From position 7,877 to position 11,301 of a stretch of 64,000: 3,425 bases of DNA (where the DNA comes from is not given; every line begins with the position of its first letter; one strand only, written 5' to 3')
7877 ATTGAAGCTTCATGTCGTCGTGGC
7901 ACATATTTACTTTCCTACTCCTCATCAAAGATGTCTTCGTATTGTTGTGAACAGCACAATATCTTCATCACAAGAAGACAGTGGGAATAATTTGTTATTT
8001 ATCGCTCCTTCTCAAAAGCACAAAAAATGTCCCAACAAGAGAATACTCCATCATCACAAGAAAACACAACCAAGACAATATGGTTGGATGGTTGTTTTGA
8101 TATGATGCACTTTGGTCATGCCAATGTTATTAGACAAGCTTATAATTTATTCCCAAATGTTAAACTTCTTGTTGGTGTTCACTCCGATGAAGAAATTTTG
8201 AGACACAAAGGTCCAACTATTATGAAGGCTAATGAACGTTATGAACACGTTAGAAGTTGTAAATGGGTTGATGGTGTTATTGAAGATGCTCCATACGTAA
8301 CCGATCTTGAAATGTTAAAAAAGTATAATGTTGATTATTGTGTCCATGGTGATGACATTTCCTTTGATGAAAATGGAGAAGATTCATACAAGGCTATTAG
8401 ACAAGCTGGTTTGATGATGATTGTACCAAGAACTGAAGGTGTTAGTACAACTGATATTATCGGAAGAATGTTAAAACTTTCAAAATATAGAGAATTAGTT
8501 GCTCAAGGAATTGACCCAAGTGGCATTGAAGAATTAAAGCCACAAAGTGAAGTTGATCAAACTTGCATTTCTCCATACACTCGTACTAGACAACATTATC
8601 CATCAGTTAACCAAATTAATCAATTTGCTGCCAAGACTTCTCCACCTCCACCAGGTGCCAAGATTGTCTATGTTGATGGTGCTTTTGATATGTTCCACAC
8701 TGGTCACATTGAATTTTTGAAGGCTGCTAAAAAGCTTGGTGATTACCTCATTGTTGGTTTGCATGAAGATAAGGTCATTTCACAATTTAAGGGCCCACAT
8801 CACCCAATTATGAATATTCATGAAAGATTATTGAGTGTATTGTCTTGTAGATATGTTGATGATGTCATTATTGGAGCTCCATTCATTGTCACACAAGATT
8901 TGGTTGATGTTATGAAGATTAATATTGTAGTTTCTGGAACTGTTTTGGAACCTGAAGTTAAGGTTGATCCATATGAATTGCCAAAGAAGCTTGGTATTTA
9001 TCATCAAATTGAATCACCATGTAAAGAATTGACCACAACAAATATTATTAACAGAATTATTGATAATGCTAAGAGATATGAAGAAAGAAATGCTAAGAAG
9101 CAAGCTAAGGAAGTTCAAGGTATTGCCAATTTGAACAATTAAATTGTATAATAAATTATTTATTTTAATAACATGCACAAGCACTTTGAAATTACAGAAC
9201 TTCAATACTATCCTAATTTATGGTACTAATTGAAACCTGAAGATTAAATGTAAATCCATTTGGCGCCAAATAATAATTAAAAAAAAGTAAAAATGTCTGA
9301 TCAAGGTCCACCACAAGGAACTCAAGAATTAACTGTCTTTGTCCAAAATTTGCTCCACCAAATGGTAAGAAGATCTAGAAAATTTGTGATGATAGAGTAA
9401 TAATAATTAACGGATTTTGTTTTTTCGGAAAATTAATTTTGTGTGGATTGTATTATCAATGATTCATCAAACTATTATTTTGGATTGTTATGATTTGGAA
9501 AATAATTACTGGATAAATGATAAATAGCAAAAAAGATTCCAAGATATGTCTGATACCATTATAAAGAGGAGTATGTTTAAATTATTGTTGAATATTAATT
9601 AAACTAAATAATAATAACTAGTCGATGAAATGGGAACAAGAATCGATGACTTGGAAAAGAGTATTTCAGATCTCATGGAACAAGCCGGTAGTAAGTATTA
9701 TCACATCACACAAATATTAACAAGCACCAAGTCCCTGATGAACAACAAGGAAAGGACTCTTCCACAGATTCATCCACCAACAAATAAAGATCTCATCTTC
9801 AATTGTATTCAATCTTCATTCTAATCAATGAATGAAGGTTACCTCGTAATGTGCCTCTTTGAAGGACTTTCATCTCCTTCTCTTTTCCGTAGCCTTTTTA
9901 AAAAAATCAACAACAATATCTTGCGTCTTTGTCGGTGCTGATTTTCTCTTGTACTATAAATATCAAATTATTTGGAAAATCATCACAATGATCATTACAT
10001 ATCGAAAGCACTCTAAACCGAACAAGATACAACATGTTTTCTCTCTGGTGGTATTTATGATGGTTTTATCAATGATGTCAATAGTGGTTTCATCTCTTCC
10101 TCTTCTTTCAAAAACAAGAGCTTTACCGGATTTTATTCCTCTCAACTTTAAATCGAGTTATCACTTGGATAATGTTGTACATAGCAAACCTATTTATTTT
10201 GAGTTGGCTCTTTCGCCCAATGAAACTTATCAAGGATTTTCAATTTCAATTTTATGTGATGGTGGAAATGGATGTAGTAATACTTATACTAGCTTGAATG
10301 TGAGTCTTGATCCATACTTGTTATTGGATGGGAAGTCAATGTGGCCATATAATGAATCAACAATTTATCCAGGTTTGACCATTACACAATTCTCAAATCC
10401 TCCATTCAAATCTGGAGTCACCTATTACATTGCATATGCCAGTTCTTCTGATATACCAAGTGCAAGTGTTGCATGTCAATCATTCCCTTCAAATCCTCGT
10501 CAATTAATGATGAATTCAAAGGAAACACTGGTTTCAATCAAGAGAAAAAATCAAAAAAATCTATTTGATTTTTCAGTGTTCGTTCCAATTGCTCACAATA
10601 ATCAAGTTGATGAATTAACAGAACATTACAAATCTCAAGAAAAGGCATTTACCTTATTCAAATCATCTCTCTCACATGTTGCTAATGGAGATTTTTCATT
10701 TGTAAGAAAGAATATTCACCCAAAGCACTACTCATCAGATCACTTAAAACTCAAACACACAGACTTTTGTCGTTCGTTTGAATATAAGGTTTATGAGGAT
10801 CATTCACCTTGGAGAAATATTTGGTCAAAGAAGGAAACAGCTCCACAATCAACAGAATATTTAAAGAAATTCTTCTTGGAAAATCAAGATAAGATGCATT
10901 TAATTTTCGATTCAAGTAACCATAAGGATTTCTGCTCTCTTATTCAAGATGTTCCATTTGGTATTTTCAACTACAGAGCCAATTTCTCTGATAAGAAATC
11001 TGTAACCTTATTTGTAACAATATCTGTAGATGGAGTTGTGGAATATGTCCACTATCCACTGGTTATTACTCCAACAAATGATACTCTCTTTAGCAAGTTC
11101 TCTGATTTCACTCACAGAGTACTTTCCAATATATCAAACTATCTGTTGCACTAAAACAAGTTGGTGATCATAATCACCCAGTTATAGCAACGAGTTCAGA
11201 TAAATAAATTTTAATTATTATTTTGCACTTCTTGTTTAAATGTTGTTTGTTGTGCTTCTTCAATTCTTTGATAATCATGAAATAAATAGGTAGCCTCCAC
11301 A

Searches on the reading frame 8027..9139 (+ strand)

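Call 82: search_protein_families(library=pfam, proteins=[window:8027-9139:+], max_evalue=0.001)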
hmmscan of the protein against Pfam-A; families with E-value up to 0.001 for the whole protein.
window:8027-9139:+ (371 aa): 2 families
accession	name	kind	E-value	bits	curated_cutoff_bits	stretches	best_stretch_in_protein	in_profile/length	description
PF01467.32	CTP_transf_like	-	1.5e-45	155.1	21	2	20-146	2-132/133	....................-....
PF06574.18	FAD_syn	-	9.9e-07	29.1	27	0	16-127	7-133/158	FAD synthetase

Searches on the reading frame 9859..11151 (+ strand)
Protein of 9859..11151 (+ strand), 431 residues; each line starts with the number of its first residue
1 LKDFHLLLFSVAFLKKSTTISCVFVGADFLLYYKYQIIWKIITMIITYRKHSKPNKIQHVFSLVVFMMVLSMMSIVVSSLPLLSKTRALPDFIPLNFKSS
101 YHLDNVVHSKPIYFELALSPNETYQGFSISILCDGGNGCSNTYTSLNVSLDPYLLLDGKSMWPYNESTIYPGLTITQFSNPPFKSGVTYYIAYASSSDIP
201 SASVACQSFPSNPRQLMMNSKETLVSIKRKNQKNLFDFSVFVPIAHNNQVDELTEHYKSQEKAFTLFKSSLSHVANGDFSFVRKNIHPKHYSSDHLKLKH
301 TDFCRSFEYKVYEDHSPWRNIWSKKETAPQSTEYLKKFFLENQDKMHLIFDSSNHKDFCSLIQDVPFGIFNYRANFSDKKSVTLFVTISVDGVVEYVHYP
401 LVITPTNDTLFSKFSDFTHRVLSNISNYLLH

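Call 82: search_protein_families(library=pfam, proteins=[window:9859-11151:+], max_evalue=0.001)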
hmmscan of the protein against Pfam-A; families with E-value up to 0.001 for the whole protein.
window:9859-11151:+ (431 aa): 0 families
